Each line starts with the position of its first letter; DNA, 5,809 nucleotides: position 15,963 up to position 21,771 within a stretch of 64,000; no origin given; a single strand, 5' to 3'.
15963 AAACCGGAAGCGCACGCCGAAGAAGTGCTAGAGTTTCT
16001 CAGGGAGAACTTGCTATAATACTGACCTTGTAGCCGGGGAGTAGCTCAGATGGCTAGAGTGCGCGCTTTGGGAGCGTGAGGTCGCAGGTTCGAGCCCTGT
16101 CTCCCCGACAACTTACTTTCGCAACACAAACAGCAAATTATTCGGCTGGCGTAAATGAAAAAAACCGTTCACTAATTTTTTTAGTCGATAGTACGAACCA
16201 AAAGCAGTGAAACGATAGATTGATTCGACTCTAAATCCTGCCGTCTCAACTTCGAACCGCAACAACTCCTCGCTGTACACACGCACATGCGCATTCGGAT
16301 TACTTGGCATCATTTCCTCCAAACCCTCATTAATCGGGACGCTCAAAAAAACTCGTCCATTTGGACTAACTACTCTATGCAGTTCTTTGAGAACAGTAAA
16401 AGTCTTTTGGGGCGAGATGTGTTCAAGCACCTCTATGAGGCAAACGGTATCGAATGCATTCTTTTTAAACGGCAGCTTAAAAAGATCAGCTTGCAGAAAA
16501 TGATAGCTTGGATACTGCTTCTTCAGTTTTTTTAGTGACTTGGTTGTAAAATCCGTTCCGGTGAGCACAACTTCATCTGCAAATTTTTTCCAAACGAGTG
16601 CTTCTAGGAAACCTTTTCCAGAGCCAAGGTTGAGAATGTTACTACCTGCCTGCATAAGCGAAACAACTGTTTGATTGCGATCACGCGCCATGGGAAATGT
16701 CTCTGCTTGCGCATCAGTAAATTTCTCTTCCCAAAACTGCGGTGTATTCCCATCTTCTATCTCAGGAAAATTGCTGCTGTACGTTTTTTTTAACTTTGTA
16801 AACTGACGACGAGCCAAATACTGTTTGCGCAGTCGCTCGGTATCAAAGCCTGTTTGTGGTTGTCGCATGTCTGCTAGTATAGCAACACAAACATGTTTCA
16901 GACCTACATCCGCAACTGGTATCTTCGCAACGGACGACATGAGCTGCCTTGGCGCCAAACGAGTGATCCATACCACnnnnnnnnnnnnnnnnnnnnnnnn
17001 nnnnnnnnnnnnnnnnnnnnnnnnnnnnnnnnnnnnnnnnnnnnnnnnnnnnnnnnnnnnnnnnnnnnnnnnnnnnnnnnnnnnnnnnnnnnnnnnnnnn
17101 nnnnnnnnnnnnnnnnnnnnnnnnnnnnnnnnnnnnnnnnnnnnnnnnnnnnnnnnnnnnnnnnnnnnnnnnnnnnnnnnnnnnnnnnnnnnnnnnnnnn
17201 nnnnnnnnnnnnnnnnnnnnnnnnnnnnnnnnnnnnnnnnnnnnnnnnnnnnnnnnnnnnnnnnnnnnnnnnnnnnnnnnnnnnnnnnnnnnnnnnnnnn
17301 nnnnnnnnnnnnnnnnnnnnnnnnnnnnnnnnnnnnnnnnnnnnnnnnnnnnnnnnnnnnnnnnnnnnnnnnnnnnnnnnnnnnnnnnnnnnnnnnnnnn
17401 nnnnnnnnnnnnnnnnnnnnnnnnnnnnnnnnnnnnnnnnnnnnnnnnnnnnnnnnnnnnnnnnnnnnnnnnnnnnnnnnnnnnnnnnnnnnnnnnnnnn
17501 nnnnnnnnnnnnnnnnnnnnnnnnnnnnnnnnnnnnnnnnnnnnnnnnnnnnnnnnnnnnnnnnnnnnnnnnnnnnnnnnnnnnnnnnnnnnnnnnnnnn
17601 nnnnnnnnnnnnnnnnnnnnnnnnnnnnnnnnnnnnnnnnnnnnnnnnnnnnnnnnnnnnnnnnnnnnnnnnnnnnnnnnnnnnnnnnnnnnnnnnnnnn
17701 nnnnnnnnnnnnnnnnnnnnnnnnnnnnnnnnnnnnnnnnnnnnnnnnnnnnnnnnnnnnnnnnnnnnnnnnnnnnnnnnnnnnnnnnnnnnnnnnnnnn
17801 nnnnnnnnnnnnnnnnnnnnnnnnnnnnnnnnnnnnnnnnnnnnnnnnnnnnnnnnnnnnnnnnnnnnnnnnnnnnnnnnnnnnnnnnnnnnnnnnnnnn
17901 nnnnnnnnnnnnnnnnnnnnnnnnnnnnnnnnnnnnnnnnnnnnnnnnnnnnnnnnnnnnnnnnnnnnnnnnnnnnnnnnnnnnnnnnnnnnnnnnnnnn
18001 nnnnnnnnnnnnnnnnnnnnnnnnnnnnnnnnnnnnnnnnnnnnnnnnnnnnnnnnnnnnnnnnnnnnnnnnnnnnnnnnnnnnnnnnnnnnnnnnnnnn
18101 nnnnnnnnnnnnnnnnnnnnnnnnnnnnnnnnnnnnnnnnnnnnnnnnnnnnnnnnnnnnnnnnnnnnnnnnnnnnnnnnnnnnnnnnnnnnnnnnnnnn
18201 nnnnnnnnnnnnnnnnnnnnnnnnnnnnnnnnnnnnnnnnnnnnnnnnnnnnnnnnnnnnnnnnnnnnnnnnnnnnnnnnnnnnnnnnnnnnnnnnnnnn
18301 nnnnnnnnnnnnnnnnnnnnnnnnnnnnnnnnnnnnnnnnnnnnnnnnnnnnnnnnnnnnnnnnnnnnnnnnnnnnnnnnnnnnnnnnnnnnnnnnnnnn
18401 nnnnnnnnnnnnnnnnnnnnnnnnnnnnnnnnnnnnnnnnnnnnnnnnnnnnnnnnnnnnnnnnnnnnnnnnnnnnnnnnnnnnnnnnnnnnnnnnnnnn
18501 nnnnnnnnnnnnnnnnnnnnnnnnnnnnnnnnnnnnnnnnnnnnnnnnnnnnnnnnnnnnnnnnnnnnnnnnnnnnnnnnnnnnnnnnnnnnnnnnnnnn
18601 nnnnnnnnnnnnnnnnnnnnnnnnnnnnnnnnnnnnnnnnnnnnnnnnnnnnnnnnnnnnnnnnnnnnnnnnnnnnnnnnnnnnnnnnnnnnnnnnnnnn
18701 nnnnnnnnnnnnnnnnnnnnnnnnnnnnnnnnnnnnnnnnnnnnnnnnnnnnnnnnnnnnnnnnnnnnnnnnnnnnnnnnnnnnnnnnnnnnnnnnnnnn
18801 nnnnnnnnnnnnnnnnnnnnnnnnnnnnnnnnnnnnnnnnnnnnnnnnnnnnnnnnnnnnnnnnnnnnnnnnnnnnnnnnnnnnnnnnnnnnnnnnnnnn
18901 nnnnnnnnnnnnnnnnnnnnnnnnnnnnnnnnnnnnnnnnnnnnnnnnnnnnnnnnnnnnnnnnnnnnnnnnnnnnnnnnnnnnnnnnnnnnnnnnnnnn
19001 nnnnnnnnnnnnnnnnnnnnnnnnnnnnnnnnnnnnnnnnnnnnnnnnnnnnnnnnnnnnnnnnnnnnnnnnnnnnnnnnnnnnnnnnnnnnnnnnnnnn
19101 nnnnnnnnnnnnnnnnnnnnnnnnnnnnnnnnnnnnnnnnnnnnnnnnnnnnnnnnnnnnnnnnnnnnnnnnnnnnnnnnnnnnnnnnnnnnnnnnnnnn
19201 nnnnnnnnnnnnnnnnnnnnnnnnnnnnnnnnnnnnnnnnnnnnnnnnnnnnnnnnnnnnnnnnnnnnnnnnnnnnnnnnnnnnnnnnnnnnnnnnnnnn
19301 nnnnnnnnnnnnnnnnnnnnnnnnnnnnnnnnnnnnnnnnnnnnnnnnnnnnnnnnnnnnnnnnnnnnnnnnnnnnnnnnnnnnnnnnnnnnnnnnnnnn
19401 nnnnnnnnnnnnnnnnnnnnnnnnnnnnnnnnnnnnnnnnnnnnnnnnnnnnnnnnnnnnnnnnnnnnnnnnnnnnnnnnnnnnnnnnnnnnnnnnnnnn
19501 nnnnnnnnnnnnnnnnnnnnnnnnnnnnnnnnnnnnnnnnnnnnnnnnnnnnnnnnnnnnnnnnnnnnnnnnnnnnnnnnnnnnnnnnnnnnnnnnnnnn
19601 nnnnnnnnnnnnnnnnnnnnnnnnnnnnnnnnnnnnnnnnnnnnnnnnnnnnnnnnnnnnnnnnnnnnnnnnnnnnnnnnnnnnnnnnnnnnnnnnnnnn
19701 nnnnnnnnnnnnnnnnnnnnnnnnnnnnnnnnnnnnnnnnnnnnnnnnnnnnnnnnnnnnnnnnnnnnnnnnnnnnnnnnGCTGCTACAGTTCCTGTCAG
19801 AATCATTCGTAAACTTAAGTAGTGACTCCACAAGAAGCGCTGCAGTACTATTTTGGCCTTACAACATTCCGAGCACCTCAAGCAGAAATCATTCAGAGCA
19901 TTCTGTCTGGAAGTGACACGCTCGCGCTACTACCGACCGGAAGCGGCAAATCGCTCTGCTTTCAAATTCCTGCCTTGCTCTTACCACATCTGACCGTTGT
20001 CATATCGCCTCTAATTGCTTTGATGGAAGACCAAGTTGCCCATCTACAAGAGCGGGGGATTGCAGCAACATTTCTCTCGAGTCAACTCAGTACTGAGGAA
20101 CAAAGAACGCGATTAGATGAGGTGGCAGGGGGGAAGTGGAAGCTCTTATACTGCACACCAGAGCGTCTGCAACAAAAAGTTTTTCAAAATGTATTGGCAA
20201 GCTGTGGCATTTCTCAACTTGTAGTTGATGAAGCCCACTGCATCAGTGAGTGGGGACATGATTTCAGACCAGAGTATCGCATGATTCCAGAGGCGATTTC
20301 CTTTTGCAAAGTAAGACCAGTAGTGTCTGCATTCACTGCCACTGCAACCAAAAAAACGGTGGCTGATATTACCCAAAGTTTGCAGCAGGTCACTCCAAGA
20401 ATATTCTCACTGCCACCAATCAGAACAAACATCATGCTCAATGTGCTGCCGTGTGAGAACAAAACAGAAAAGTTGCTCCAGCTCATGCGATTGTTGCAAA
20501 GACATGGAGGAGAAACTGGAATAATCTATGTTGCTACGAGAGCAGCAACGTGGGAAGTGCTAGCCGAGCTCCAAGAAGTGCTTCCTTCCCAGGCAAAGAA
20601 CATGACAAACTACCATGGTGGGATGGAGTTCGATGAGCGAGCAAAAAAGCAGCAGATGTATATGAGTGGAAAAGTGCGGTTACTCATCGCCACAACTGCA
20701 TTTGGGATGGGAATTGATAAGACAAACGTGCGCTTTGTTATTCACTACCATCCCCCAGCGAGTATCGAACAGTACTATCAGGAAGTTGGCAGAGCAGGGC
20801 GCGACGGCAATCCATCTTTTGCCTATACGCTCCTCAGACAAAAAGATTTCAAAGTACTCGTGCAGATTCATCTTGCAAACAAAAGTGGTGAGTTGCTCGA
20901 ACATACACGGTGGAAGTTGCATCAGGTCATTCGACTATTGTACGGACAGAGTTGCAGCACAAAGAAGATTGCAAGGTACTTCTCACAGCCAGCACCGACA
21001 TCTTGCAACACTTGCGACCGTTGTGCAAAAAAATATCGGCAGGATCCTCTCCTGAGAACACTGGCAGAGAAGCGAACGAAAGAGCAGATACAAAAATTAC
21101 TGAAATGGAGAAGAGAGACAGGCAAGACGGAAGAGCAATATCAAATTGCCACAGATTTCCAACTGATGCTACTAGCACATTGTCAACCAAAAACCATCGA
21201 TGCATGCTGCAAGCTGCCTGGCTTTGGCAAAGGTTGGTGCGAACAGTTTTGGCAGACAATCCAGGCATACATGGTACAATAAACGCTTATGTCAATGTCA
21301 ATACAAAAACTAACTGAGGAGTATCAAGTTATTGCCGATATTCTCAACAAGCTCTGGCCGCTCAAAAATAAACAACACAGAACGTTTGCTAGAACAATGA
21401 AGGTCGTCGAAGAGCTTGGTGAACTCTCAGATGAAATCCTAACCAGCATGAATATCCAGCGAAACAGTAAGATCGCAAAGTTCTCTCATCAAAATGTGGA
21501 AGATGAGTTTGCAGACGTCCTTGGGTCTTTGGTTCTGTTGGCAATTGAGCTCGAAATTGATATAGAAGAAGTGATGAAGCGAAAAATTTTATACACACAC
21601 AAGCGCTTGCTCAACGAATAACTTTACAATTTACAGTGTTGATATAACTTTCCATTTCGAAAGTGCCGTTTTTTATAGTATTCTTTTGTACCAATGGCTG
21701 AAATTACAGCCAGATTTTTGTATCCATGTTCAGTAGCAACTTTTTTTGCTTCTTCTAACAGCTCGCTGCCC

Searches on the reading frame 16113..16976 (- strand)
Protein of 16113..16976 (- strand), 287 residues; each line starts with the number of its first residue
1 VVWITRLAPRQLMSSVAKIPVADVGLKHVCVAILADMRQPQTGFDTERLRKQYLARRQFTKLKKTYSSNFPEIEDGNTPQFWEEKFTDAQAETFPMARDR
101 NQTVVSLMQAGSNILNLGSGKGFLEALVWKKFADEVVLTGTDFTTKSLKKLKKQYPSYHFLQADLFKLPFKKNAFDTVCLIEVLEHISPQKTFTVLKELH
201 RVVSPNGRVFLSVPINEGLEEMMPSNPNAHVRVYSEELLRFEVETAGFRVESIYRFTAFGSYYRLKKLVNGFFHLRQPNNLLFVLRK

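Call 31: search_protein_families(library=pfam, proteins=[window:16113-16976:-], max_evalue=0.001)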
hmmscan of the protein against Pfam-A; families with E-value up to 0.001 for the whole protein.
window:16113-16976:- (287 aa): 7 families
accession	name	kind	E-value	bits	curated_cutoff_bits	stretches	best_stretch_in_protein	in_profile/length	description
PF08241.18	Methyltransf_11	-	5.8e-16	59.4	21.2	1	115-210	1-94/95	Methyltransferase domain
PF13649.12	Methyltransf_25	-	3.5e-15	56.9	27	1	114-207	1-97/97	Methyltransferase domain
PF13489.12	Methyltransf_23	-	7.2e-12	45.8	27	1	109-252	21-163/164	Methyltransferase domain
PF13847.12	Methyltransf_31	-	1.8e-11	44.4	27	1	110-217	3-116/145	Methyltransferase domain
PF08242.18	Methyltransf_12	-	3.9e-10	40.8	30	1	115-209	1-98/98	Methyltransferase domain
PF01209.24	Ubie_methyltran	-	2.8e-06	27.3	20.1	1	107-210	44-150/233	ubiE/COQ5 methyltransferase family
PF05219.18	DREV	-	0.001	18.7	26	0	110-219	94-196/265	DREV methyltransferase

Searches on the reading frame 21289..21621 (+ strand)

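Call 54: search_protein_families(library=pfam, proteins=[window:21289-21621:+], max_evalue=0.01)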
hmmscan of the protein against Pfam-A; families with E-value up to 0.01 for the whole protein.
window:21289-21621:+ (110 aa): 3 families
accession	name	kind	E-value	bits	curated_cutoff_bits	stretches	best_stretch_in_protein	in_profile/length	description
PF12643.12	MazG-like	-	2.2e-06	28.2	27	1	37-103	2-66/85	MazG-like family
PF06892.16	Phage_CP76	-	5.9e-05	23.4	26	1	4-89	52-144/146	Phage regulatory protein CII (CP76)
PF03819.22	MazG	-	0.00022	21.9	22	1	38-98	9-61/74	MazG nucleotide pyrophosphohydrolase domain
